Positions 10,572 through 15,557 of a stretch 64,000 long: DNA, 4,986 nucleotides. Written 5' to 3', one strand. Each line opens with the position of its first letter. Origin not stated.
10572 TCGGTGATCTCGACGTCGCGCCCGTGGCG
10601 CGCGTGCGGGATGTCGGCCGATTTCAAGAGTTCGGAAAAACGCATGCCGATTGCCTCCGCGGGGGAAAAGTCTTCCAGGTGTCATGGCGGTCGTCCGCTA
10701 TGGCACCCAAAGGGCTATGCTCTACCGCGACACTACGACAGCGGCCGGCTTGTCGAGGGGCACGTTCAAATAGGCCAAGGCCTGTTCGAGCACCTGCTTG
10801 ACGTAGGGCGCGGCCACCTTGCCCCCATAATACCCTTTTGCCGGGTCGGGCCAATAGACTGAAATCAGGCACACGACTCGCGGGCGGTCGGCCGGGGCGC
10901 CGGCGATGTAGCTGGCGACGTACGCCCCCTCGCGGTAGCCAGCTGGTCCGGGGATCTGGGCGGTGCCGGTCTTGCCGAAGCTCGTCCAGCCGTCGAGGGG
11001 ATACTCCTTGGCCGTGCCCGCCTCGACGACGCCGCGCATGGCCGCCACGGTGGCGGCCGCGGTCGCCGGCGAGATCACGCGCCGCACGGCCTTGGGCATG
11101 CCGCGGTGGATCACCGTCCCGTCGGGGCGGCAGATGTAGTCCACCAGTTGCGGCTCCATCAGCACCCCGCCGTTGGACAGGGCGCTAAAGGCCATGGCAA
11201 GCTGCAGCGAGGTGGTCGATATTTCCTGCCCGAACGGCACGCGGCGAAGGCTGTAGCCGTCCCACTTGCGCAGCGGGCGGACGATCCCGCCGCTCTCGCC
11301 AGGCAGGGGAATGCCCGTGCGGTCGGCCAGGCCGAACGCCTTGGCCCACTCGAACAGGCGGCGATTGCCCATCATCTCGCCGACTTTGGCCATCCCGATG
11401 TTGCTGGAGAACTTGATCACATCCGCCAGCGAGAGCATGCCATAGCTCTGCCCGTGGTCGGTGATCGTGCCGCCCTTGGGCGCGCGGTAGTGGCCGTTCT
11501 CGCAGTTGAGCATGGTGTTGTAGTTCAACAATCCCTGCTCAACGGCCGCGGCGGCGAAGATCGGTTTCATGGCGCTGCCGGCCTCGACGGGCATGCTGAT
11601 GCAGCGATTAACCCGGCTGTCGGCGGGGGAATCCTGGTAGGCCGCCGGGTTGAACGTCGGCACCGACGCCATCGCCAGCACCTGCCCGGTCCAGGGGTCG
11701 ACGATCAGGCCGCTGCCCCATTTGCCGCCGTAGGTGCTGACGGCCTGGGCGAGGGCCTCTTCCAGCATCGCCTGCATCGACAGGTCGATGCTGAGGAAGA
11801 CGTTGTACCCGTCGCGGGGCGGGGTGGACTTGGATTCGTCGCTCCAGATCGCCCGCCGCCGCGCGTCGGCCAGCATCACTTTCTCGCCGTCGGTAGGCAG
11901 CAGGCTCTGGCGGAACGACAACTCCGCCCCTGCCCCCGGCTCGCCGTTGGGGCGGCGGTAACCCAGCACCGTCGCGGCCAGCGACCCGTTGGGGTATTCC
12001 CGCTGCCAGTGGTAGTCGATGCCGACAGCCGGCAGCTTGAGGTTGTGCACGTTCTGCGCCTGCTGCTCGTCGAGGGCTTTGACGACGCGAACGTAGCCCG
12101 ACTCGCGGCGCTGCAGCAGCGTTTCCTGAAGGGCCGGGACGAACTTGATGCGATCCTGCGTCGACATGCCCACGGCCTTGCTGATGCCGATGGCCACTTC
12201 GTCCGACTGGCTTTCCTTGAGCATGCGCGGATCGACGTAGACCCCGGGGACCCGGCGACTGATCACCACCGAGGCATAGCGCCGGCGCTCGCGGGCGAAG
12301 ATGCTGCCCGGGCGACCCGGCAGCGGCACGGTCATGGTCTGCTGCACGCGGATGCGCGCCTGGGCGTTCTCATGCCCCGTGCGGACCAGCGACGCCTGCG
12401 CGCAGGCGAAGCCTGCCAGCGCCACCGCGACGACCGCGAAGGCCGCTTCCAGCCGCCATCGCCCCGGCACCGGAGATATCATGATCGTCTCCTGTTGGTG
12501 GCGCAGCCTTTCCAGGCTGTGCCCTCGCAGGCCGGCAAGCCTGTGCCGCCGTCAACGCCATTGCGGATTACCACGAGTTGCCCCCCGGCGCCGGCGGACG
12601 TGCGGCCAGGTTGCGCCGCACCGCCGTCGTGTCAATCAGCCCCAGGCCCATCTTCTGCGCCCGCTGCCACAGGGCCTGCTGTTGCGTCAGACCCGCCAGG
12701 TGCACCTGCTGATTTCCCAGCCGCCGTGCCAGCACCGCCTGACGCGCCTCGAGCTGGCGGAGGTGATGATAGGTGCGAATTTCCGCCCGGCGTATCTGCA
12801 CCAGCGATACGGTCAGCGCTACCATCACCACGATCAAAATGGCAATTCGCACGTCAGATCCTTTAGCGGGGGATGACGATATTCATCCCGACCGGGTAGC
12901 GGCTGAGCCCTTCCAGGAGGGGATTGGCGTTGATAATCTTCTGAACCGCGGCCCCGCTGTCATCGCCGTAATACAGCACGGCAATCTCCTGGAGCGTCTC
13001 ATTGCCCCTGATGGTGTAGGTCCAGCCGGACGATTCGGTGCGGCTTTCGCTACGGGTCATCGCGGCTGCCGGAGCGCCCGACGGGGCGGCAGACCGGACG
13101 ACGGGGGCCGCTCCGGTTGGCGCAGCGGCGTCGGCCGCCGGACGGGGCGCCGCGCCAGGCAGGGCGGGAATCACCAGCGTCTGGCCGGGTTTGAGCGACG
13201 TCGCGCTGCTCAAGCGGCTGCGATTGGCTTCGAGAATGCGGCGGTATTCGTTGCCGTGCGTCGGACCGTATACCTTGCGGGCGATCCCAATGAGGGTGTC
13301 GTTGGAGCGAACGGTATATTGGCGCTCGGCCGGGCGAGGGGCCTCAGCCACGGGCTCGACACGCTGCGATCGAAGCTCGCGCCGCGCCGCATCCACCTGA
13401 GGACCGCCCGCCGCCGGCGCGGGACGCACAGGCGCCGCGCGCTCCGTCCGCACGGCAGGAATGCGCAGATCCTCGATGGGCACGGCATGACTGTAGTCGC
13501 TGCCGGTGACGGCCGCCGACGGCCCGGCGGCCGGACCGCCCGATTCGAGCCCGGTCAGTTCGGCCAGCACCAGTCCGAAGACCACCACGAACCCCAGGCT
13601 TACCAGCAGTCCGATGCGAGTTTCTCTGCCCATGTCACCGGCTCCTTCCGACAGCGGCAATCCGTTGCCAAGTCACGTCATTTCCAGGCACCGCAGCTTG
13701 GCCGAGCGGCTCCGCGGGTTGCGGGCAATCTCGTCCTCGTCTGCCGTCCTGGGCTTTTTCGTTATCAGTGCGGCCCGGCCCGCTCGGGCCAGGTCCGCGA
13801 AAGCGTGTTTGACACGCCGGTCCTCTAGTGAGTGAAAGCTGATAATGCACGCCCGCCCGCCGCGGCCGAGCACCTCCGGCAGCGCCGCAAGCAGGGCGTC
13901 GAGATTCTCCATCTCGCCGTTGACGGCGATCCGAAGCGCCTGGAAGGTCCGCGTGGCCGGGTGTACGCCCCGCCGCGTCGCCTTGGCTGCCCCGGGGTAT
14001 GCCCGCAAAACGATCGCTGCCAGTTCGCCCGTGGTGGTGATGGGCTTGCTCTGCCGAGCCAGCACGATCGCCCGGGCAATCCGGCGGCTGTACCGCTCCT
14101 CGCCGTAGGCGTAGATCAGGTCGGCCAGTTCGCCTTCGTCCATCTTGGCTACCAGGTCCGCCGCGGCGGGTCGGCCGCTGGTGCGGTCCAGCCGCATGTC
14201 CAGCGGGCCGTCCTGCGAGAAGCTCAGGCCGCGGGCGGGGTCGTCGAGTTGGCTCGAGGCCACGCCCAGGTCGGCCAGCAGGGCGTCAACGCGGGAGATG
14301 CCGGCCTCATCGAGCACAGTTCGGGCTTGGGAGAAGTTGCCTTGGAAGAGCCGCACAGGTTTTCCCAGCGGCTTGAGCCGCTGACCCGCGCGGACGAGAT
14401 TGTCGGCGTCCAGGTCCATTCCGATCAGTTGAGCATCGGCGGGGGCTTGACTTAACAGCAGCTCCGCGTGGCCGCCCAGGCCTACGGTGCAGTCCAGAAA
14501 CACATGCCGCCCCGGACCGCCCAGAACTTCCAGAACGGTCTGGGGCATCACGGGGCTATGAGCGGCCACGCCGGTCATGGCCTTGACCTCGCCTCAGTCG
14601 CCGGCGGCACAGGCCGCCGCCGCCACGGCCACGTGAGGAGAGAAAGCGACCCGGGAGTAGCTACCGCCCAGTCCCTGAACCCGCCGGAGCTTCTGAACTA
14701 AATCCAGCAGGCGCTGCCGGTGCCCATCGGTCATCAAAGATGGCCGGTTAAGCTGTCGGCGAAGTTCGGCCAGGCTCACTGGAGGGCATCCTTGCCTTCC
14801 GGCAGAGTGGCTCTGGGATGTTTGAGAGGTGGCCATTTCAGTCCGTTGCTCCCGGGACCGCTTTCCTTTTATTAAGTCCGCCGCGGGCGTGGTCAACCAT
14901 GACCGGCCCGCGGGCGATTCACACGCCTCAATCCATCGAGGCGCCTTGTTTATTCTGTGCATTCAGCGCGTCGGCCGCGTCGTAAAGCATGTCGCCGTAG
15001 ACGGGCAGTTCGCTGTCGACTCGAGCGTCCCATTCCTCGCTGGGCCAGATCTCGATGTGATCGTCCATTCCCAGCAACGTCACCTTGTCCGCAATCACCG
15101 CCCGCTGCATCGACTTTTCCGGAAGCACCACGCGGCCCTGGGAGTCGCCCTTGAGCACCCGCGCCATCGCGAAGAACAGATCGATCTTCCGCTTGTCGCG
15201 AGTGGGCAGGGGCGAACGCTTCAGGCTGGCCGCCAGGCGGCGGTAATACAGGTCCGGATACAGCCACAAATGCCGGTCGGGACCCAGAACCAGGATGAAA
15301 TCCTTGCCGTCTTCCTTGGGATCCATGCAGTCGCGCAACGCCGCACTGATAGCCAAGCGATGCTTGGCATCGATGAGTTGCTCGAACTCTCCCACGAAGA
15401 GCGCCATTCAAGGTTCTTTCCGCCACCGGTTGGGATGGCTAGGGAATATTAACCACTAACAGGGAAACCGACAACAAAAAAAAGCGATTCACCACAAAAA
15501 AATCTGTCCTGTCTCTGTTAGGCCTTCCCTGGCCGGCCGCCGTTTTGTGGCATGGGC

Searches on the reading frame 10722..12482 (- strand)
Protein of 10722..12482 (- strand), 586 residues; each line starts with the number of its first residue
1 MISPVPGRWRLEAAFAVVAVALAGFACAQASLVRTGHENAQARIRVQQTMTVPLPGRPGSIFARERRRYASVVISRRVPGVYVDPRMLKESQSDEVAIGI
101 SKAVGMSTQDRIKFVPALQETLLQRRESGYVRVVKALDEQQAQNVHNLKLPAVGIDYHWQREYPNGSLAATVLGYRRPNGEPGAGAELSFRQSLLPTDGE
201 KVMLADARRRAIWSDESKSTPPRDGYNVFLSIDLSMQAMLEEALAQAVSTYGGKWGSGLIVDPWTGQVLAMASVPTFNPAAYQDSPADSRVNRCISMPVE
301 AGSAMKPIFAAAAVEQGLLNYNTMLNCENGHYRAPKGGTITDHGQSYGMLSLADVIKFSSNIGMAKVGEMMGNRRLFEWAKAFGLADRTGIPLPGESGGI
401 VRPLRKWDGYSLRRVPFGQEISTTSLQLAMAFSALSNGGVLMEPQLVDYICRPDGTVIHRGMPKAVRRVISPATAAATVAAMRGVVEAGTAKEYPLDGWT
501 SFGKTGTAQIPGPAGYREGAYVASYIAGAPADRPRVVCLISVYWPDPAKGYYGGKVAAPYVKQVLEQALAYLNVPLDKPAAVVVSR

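Call 8: search_protein_families(library=pfam, proteins=[window:10722-12482:-], max_evalue=0.01)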
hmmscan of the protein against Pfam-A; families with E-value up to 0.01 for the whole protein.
window:10722-12482:- (586 aa): 2 families
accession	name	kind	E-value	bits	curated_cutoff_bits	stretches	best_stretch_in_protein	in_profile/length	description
PF00905.27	Transpeptidase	-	1.9e-58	198.5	22.1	1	257-566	2-299/299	Penicillin binding protein transpeptidase domain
PF03717.20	PBP_dimer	-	4.5e-06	27.6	24.4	1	71-176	16-123/180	Penicillin-binding Protein dimerisation domain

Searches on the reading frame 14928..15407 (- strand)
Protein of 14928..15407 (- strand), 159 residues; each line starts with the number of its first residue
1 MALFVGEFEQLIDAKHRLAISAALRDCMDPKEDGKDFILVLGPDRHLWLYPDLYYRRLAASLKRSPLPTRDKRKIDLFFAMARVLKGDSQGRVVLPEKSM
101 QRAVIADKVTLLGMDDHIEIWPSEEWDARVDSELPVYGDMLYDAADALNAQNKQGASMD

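Call 71: search_protein_families(library=pfam, proteins=[window:14928-15407:-], max_evalue=0.01)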
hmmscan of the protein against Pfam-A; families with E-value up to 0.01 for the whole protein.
window:14928-15407:- (159 aa): 1 family
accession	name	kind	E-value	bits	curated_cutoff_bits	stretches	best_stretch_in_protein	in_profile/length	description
PF02381.23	MraZ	-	4.3e-20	71.9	23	2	78-128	1-51/72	MraZ protein, putative antitoxin-like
